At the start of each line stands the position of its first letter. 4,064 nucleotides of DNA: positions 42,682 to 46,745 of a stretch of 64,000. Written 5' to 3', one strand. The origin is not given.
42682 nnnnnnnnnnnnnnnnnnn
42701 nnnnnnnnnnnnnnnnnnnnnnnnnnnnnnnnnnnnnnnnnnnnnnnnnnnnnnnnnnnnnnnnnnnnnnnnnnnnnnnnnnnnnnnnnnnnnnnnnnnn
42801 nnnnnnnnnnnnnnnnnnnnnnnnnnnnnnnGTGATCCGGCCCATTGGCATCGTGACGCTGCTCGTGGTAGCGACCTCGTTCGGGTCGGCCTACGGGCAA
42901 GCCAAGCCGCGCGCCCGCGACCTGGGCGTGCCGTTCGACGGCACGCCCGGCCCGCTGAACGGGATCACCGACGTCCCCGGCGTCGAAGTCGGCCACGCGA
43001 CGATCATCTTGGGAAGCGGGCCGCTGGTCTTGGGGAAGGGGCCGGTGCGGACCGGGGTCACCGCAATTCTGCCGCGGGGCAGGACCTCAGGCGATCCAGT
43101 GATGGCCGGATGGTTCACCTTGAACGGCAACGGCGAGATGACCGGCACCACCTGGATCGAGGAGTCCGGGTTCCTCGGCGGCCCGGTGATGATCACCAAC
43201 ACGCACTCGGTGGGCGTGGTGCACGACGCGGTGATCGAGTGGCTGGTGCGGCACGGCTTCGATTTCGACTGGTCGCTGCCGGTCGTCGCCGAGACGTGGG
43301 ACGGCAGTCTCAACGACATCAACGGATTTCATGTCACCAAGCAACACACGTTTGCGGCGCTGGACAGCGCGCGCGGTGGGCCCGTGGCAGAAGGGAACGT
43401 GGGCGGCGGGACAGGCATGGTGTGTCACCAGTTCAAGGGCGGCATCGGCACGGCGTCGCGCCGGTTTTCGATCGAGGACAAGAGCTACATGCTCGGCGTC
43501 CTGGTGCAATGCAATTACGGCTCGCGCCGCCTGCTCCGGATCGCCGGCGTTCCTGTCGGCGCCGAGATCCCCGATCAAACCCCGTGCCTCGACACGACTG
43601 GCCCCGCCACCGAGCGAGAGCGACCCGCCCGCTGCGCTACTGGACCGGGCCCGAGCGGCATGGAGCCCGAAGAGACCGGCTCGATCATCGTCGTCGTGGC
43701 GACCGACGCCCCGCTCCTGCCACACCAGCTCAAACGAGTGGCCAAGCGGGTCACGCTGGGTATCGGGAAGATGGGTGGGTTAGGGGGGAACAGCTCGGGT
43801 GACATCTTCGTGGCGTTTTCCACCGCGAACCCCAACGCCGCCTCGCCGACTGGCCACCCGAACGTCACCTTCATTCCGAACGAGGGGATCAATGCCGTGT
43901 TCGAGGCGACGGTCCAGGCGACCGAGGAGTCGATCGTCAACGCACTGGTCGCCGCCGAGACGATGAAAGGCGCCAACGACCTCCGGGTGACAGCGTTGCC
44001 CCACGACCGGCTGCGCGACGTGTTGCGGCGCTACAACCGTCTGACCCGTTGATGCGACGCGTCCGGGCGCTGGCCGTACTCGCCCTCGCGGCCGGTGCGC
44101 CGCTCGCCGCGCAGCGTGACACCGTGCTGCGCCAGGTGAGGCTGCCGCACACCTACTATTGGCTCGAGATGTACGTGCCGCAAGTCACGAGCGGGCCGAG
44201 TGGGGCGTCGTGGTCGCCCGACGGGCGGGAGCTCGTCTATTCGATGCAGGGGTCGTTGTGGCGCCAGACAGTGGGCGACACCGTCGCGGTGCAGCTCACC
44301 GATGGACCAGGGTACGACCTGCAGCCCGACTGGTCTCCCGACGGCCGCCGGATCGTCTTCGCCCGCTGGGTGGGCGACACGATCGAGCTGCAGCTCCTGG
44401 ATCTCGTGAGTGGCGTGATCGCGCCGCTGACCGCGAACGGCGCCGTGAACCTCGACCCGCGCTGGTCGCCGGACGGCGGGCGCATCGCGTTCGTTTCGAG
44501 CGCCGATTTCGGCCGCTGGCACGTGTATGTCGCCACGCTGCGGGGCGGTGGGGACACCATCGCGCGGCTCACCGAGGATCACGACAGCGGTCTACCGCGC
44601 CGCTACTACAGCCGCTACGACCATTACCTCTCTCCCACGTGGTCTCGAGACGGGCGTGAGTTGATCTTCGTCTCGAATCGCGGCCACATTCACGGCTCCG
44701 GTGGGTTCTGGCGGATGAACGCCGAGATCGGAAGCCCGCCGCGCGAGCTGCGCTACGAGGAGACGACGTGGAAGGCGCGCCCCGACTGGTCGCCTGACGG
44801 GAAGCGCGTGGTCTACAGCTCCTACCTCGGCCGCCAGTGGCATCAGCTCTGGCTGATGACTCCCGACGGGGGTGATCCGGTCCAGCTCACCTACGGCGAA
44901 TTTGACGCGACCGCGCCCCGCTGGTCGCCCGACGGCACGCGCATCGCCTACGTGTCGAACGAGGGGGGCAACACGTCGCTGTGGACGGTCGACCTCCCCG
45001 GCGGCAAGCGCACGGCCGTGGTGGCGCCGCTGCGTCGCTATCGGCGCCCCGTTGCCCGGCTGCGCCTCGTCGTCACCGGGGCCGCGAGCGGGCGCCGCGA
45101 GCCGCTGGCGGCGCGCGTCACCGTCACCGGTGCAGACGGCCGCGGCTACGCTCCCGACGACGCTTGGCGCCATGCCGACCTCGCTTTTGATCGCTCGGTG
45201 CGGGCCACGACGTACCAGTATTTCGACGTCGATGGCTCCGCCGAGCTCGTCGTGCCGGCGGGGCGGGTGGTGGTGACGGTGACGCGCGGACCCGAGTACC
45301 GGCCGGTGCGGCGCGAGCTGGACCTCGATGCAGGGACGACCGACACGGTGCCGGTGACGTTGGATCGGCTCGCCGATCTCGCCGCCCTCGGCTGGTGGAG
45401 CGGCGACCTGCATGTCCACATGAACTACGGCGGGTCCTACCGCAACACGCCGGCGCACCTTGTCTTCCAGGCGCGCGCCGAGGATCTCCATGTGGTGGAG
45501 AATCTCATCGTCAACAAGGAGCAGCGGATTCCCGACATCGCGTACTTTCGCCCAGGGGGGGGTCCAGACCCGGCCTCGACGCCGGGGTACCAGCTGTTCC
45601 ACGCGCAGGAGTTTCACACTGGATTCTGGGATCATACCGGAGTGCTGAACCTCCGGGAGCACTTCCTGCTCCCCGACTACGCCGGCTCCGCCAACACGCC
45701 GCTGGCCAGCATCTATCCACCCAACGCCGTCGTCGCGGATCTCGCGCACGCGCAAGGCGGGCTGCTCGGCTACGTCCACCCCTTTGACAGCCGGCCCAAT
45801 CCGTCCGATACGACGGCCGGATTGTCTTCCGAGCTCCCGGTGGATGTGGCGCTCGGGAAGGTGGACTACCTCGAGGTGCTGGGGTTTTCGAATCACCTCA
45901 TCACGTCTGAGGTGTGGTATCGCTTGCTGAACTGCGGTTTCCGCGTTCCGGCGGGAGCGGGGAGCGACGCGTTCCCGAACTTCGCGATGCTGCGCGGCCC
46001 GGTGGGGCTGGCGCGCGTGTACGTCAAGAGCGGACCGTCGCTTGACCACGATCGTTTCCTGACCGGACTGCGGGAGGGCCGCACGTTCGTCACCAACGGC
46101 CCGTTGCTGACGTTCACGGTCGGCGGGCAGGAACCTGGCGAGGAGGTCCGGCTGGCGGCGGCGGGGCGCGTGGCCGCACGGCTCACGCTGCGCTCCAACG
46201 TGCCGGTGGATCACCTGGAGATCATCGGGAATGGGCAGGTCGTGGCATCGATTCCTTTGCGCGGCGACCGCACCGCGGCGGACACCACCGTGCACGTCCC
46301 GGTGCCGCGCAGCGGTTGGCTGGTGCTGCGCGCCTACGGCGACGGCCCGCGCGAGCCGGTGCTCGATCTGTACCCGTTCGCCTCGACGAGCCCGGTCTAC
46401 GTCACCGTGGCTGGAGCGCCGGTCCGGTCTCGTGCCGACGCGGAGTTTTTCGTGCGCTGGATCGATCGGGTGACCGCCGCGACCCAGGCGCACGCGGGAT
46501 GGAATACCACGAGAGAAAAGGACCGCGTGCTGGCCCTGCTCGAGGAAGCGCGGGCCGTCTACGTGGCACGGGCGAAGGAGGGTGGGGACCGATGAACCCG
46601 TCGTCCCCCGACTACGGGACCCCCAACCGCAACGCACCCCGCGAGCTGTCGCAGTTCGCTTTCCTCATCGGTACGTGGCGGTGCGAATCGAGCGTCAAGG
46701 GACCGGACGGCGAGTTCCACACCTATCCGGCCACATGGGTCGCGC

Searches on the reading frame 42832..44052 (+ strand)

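Call 80: search_protein_families(library=pfam, proteins=[window:42832-44052:+], max_evalue=0.00001)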
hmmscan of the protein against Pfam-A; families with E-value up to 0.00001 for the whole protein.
window:42832-44052:+ (406 aa): 1 family
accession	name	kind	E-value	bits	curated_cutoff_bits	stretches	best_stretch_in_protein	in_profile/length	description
PF03576.19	Peptidase_S58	-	2.1e-115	385.9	23.9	1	43-383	1-304/307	Peptidase family S58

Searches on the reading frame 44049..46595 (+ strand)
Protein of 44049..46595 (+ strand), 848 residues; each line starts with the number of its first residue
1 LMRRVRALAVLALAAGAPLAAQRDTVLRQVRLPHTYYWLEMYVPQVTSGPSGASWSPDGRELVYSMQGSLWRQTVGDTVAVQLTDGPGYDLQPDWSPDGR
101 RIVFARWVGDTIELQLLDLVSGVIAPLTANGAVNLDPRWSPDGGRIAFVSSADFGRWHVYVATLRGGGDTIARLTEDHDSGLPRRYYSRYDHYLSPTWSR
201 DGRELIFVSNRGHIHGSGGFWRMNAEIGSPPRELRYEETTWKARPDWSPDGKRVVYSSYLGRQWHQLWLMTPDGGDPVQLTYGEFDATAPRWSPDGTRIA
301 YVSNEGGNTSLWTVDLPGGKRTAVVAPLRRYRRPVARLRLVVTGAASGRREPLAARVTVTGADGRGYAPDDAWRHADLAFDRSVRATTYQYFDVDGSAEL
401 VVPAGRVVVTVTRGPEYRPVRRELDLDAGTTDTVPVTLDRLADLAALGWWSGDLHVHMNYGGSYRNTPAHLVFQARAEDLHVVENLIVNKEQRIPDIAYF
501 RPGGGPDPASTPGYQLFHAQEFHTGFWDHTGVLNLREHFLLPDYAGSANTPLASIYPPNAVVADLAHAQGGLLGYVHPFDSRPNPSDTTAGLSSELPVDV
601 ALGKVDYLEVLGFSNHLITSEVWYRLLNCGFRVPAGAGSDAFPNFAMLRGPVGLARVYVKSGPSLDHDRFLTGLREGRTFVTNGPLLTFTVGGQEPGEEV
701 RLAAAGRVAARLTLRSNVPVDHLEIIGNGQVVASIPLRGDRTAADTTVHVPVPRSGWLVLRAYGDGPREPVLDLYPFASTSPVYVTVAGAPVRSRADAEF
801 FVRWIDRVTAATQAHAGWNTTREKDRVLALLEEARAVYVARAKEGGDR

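Call 80: search_protein_families(library=pfam, proteins=[window:44049-46595:+], max_evalue=0.00001)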
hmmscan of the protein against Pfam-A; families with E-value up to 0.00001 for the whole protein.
window:44049-46595:+ (848 aa): 2 families
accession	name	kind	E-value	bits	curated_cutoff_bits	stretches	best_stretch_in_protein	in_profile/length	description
PF07676.18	PD40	-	2e-38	130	20.9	3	278-312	2-37/38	WD40-like Beta Propeller Repeat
PF00930.27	DPPIV_N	-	3.5e-11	42.9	22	0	248-324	244-323/354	Dipeptidyl peptidase IV (DPP IV) N-terminal region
